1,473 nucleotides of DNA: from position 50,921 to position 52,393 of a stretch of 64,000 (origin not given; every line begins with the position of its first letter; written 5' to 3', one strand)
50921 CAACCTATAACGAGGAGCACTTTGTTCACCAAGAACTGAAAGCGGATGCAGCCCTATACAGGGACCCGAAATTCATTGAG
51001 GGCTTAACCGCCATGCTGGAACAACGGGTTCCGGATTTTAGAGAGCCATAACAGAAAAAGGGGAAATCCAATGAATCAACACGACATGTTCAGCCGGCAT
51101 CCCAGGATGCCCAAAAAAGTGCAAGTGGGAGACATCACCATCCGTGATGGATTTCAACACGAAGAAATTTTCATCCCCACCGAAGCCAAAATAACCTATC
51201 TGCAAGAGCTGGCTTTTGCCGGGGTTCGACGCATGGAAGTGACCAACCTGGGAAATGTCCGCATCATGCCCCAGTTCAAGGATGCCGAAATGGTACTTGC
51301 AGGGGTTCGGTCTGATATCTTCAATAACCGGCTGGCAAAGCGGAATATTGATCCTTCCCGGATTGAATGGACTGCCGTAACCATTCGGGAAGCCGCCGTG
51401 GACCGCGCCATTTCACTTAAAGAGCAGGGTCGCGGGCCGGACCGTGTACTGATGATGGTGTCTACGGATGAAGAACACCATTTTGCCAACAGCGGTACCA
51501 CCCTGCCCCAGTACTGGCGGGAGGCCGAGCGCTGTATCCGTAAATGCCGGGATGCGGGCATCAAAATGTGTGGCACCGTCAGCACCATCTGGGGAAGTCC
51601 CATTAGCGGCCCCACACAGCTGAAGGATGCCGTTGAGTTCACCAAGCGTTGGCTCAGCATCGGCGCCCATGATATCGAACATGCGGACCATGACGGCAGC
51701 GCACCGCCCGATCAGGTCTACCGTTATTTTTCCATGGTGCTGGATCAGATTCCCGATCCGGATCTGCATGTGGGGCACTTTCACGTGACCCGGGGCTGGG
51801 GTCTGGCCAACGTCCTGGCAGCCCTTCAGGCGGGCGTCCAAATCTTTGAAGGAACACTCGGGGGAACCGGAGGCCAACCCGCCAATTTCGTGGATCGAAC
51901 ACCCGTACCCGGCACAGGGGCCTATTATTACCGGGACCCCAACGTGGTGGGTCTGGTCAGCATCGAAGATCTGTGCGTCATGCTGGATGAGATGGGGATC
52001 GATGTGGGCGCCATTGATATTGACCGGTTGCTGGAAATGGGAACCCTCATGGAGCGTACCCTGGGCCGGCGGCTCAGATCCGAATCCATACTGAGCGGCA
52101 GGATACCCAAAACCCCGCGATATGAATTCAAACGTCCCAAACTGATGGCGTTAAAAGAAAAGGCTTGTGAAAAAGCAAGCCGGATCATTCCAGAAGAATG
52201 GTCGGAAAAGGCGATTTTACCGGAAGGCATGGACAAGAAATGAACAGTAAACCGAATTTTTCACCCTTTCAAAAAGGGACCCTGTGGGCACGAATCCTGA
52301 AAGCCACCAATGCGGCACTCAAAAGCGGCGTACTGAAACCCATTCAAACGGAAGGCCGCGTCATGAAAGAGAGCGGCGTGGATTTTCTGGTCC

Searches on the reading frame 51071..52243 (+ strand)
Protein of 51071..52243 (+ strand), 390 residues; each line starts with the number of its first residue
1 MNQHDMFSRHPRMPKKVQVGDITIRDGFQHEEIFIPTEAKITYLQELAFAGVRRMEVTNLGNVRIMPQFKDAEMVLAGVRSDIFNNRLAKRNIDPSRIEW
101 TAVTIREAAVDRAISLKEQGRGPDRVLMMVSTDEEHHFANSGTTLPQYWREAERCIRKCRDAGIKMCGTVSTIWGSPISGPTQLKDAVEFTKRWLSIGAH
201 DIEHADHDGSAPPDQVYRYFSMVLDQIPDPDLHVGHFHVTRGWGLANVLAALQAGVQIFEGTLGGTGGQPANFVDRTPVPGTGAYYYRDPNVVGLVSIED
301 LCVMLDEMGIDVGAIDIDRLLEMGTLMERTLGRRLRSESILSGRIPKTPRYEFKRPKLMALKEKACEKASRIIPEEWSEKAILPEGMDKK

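Call 35: find_encoding_contigs(protein=window:51071-52243:+, flank=10000, max_places=1)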
Protein window:51071-52243:+ (390 aa): 23 contigs read that carry it; 1 place shown.
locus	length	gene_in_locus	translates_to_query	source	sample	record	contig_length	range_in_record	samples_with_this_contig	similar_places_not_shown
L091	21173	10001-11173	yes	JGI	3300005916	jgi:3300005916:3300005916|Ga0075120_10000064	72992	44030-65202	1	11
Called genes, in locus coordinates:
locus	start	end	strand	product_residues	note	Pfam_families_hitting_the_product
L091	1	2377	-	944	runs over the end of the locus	PF00111:Fer2, PF01799:Fer2_2, PF01315:Ald_Xan_dh_C, PF02738:MoCoBD_1, PF20256:MoCoBD_2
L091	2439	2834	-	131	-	PF01850:PIN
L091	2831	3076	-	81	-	PF02604:PhdYeFM_antitox (weak)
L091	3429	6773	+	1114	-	PF02743:dCache_1, PF00989:PAS, PF08448:PAS_4, PF13188:PAS_8, PF13426:PAS_9, PF13188:PAS_8, PF00512:HisKA, PF02518:HATPase_c, +5 more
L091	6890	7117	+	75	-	PF04014:MazE_antitoxin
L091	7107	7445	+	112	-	PF02452:PemK_toxin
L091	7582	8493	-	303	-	PF00072:Response_reg, PF00990:GGDEF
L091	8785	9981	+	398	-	PF00378:ECH_1, PF16113:ECH_2 (faint)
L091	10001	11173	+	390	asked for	PF00682:HMGL-like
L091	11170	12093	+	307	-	PF19327:Ap4A_phos_N, PF16269:DUF4922 (weak), PF09830:ATP_transf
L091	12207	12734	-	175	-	PF11181:YflT (weak)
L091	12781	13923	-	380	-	PF02771:Acyl-CoA_dh_N, PF02770:Acyl-CoA_dh_M, PF00441:Acyl-CoA_dh_1, PF22924:ACOX_C_alpha1 (faint), PF08028:Acyl-CoA_dh_2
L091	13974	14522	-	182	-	PF12844:HTH_19, PF13560:HTH_31 (weak), PF01381:HTH_3, PF07883:Cupin_2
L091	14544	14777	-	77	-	-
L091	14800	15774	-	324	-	PF03308:MeaB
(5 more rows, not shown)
